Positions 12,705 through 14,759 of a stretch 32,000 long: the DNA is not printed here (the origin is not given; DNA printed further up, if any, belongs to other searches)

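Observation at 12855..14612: Macro-like + SIR2_2 fusion protein: candidate NAD-targeting defence or ADP-ribose signalling effector with an unfamiliar architecture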

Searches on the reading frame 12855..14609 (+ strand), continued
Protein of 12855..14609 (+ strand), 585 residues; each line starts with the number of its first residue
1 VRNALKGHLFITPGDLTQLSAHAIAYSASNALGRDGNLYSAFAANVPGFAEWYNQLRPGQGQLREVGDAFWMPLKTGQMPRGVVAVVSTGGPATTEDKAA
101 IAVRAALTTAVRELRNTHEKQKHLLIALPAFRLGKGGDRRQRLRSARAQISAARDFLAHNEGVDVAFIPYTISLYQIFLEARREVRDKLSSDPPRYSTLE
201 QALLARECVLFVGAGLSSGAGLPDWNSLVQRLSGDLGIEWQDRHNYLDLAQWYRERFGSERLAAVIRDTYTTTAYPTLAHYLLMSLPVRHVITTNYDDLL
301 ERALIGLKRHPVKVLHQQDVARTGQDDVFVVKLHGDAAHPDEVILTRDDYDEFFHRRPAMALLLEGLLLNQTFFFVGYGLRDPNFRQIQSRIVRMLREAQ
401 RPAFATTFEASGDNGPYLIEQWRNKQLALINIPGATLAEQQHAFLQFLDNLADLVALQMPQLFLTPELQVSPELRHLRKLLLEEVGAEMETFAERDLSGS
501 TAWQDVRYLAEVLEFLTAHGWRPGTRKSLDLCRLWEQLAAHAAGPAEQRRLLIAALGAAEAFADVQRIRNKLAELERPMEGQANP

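Call 22: predict_structure(alignment_id=A1)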
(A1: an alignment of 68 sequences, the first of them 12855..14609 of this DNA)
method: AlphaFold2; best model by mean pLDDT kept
length: 585 residues; sequences in the alignment: 68
mean_pLDDT: 90.9   pTM: 0.93
mean pLDDT of the five models: 90.9, 90.8, 89.7, 89.6, 89.0
residues with pLDDT >= 90: 423; 70-90: 138; 50-70: 20; < 50: 4
segments of 3 or more residues with pLDDT < 50: none
pLDDT, mean of each block of 10 residues (from residue 1): 81 97 96 90 97 92 93 94 95 86 98 89 92 67 93 97 96 92 80 89 96 93 90 94 88 95 93 93 97 95 96 94 88 91 88 88 89 93 81 76 93 92 92 93 96 92 86 95 95 87 94 95 84 95 94 95 95 85 49
secondary structure, 60 per line:
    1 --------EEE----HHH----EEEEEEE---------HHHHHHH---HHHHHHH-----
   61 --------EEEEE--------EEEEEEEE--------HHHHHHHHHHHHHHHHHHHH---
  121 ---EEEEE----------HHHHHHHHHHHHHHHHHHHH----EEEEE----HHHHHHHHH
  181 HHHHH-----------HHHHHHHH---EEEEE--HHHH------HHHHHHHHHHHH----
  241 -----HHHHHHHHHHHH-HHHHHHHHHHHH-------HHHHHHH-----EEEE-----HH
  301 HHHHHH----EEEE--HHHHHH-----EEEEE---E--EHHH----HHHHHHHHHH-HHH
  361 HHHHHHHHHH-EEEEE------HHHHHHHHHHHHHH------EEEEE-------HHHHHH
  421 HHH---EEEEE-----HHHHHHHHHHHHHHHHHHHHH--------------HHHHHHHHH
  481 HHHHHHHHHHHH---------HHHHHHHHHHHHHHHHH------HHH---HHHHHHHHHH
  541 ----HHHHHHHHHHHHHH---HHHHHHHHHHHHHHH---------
elements in order: E9-11 E23-29 H39-45 H49-55 E69-73 E82-89 H98-117 E124-128 H139-158 E163-167 H172-185 H197-204 E208-212 H215-218 H225-236 H246-257 H259-270 H278-284 E290-293 H299-306 E311-314 H317-322 E328-332 H347-356 H358-370 E372-376 H383-396 E403-407 H415-423 E427-431 H437-457 H472-492 H502-518 H531-540 H545-558 H562-576

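Call 23: find_encoding_contigs(protein=P0055, flank=10000, max_places=2)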
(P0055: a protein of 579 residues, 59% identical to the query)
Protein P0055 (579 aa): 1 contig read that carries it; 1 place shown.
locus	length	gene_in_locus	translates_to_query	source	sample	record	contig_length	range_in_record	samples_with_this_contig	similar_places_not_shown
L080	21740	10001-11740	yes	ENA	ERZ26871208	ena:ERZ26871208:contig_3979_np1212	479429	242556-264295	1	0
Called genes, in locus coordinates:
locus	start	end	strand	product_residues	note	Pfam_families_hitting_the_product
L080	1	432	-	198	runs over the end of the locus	PF01966:HD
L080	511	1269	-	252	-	PF03781:FGE-sulfatase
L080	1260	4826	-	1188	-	PF00069:Pkinase, PF07714:PK_Tyr_Ser-Thr, PF20703:nSTAND1, PF13401:AAA_22 (weak)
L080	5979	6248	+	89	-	PF04226:Transgly_assoc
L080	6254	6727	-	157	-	PF06262:Zincin_1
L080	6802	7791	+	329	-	PF20030:bpMoxR, PF07726:AAA_3, PF07728:AAA_5, PF17863:AAA_lid_2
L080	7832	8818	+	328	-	PF25917:BSH_RND, PF25973:BSH_CzcB (weak), PF25881:HH_YBHG (weak)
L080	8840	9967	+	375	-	PF12826:HHH_2 (weak), PF14520:HHH_5, PF02481:DNA_processg_A, PF17782:WHD_DprA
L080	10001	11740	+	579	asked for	PF13289:SIR2_2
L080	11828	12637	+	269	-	PF06439:3keto-disac_hyd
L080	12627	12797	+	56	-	PF06439:3keto-disac_hyd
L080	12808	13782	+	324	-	-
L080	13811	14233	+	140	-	PF19662:DUF6165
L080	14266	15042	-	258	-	-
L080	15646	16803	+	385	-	PF02655:ATP-grasp_3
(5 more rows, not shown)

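Call 24: find_encoding_contigs(protein=P0099, flank=10000, max_places=2)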
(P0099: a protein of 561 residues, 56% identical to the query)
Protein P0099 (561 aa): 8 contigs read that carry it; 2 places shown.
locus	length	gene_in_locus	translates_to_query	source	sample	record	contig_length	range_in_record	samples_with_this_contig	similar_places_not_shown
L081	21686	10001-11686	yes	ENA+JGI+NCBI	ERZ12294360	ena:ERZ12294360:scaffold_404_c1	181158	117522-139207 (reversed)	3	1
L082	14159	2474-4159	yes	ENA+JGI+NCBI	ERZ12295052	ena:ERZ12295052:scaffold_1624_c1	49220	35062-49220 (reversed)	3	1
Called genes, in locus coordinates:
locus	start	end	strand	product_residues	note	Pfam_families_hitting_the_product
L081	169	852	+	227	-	PF13267:DUF4058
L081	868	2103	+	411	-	PF00578:AhpC-TSA, PF08534:Redoxin, PF13905:Thioredoxin_8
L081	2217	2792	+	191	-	PF14385:DUF4416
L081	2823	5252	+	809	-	PF04932:Wzy_C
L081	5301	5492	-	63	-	-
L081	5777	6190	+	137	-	PF01878:EVE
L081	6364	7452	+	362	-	PF01368:DHH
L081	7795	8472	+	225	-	PF01618:MotA_ExbB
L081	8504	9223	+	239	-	PF02472:ExbD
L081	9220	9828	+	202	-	PF02472:ExbD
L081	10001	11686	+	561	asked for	PF13289:SIR2_2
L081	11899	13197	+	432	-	PF07690:MFS_1, PF12832:MFS_1_like, PF07690:MFS_1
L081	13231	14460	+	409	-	PF01306:LacY_symp (faint), PF07690:MFS_1, PF12832:MFS_1_like, PF07690:MFS_1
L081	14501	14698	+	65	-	-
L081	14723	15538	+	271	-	-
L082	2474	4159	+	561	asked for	PF13289:SIR2_2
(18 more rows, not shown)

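Call 28: fold_search(model_id=the predicted structure, library=pdb)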
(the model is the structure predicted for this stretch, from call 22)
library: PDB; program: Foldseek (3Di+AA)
matches with E <= 10: 1143; with E <= 0.001: 263
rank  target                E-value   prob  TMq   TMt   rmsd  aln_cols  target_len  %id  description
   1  8btp_A                1.5e-16  1.00  0.41  0.50   9.0       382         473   20  Helical structure of BcThsA in complex with 1''-3'gc(etheno)ADPR (released 2024-02-21)
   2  8bto_A                2.6e-16  1.00  0.41  0.50   9.2       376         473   21  Helical structure of BcThsA in complex with 1''-3'gcADPR (released 2024-02-21)
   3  8z18_A                1.1e-15  1.00  0.40  0.24  14.6       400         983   18  The tetramer complex of DSR2 and tube-forming domain of phage tail tube protein (released 2024-08-14)
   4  8wya_E                1.5e-15  1.00  0.40  0.26  16.1       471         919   18  Cryo-EM structure of DSR2-tube complex (released 2024-04-10)
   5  8wya_B                2.6e-15  1.00  0.41  0.26  15.5       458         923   17  Cryo-EM structure of DSR2-tube complex (released 2024-04-10)
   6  8wyb_C                3.4e-15  1.00  0.40  0.25  14.5       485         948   17  Cryo-EM structure of DSR2 (H171A)-tube-NAD+ complex (released 2024-04-10)
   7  8wy8_B                4.9e-15  1.00  0.41  0.26  13.5       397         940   18  Cryo-EM structure of DSR2 apo complex (released 2024-04-10)
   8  8wye_A                5.4e-15  1.00  0.40  0.25  13.1       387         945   19  Cryo-EM structure of DSR2-DSAD1 (partial) complex (released 2024-04-10)
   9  8wyc_C                8.2e-15  1.00  0.39  0.81   2.9       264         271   25  Cryo-EM structure of DSR2 (H171A)-tube-NAD+ (partial) complex (released 2024-04-10)
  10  8wy8_C                8.2e-15  1.00  0.40  0.25  13.8       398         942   17  Cryo-EM structure of DSR2 apo complex (released 2024-04-10)
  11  8wyd_B                8.6e-15  1.00  0.40  0.25  14.4       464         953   17  Cryo-EM structure of DSR2-DSAD1 complex (released 2024-04-10)
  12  8wy9_A                9.6e-15  1.00  0.40  0.25  14.7       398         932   18  Cryo-EM structure of DSR2 apo (partial) complex (released 2024-04-10)
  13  8wkn_B                1.1e-14  1.00  0.39  0.24  12.7       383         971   18  Cryo-EM structure of DSR2-DSAD1 (released 2024-05-01)
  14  8k9a_D                1.5e-14  1.00  0.40  0.25  13.8       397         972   18  Cryo-EM structure of DSR2-DSAD1 state 2 (released 2024-05-01)
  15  8wks_A                1.5e-14  1.00  0.40  0.25  13.9       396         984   18  Cryo-EM structure of DSR2-TUBE complex (released 2024-05-22)
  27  7uxt_B                3.5e-14  1.00  0.38  0.47   3.3       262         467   28  Crystal structure of ligand-free SeThsA (released 2022-09-07)
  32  7uxt_A                5.1e-14  1.00  0.39  0.48   3.2       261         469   28  Crystal structure of ligand-free SeThsA (released 2022-09-07)
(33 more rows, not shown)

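Call 55: find_encoding_contigs(protein=P0120, flank=10000, max_places=1)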
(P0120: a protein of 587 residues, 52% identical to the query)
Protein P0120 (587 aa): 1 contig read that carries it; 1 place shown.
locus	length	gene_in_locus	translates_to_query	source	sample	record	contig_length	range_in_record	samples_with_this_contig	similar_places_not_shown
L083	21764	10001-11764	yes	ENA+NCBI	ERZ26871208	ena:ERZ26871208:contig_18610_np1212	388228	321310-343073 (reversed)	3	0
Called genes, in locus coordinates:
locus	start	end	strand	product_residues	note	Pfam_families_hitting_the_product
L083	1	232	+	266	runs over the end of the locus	PF01695:IstB_IS21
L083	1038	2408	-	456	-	PF00589:Phage_integrase (weak)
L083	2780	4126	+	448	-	PF00589:Phage_integrase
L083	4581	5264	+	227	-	PF17837:4PPT_N, PF01648:ACPS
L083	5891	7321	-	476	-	PF00067:p450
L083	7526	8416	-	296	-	PF03050:DDE_Tnp_IS66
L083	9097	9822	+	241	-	PF00535:Glycos_transf_2, PF13641:Glyco_tranf_2_3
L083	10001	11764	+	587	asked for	PF13289:SIR2_2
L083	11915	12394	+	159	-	PF13302:Acetyltransf_3 (weak), PF00583:Acetyltransf_1, PF13673:Acetyltransf_10, PF13508:Acetyltransf_7, PF08445:FR47 (weak)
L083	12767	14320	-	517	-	PF02133:Transp_cyt_pur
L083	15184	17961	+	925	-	PF07635:PSCyt1, PF13442:Cytochrome_CBB3 (faint), PF07635:PSCyt1, PF07583:PSCyt2, PF07587:PSD1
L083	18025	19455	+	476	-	PF07394:DUF1501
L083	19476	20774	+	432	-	PF07690:MFS_1, PF00083:Sugar_tr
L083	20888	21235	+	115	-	-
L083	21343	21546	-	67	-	PF24964:DUF7769 (weak)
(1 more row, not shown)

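Call 56: find_encoding_contigs(protein=P0051, flank=10000, max_places=1)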
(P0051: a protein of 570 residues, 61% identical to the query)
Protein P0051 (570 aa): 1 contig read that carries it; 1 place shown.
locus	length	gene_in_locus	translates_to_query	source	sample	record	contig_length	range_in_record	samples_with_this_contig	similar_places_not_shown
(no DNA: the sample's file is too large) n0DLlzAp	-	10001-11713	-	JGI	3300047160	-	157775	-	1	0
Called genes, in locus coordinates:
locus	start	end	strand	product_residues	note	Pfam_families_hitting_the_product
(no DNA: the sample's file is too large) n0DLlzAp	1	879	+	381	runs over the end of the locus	PF22020:RlmL_1st, PF02926:THUMP, PF01170:UPF0020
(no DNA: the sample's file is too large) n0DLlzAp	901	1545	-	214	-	-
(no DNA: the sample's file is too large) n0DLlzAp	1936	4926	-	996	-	PF07635:PSCyt1 (weak), PF07626:PSD3, PF07637:PSD5, PF07631:PSD4, PF07627:PSCyt3, PF07624:PSD2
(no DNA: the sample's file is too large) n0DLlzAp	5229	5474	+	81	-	PF02534:T4SS-DNA_transf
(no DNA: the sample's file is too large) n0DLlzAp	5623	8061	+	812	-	PF04932:Wzy_C, PF13428:TPR_14 (faint), PF00515:TPR_1 (faint), PF07719:TPR_2 (faint), PF14559:TPR_19 (faint), PF21033:RMD1-3 (faint), PF23914:TPR_CcmH_CycH (faint), PF13431:TPR_17 (faint)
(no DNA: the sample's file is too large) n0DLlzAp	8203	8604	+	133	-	-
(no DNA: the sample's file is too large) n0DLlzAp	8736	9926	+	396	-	PF00535:Glycos_transf_2, PF13641:Glyco_tranf_2_3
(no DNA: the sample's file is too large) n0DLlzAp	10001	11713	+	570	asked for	PF13289:SIR2_2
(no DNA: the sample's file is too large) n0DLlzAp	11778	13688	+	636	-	PF00753:Lactamase_B (weak), PF13483:Lactamase_B_3 (faint), PF00753:Lactamase_B (weak), PF12706:Lactamase_B_2 (weak)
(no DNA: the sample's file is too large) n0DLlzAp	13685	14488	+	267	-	-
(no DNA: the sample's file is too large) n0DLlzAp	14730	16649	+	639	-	PF00578:AhpC-TSA, PF08534:Redoxin, PF13905:Thioredoxin_8 (faint), PF03712:Cu2_monoox_C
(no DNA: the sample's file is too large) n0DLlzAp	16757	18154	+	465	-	PF00884:Sulfatase, PF01663:Phosphodiest (faint), PF16347:SGSH_C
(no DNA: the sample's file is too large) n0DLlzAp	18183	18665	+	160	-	PF02311:AraC_binding (weak), PF07883:Cupin_2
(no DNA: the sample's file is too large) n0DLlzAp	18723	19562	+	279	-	PF00106:adh_short, PF08659:KR (faint), PF13561:adh_short_C2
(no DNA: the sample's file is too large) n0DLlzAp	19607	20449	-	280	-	-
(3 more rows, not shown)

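Call 57: find_encoding_contigs(protein=P0105, flank=10000, max_places=1)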
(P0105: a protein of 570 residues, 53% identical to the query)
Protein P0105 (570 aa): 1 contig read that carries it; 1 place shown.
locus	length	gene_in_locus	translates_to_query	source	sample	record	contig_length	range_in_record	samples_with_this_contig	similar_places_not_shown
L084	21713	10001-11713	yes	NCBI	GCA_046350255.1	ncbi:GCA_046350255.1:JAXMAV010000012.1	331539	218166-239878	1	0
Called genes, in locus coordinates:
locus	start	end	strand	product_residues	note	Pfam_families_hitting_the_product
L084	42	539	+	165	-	PF10604:Polyketide_cyc2 (weak)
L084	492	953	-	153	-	PF04073:tRNA_edit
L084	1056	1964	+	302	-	PF00702:Hydrolase, PF13419:HAD_2 (weak)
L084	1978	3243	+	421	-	PF14100:DUF6807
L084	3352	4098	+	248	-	PF00977:His_biosynth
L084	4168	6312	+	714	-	PF00009:GTP_EFTU, PF01926:MMR_HSR1 (faint), PF03144:GTP_EFTU_D2, PF22042:EF-G_D2, PF14492:EFG_III, PF03764:EFG_IV, PF00679:EFG_C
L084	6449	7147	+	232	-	PF01618:MotA_ExbB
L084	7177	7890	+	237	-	PF02472:ExbD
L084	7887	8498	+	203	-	PF02472:ExbD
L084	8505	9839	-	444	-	PF25371:DUF7884, PF02353:CMAS, PF13489:Methyltransf_23, PF08241:Methyltransf_11, PF08242:Methyltransf_12, PF13649:Methyltransf_25, PF13847:Methyltransf_31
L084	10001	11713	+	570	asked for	PF13289:SIR2_2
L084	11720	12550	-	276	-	PF23441:SDR, PF00106:adh_short, PF08659:KR, PF13561:adh_short_C2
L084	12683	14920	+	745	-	PF13598:DUF4139 (weak)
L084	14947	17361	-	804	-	PF00188:CAP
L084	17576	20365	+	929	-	PF07635:PSCyt1, PF07583:PSCyt2, PF07587:PSD1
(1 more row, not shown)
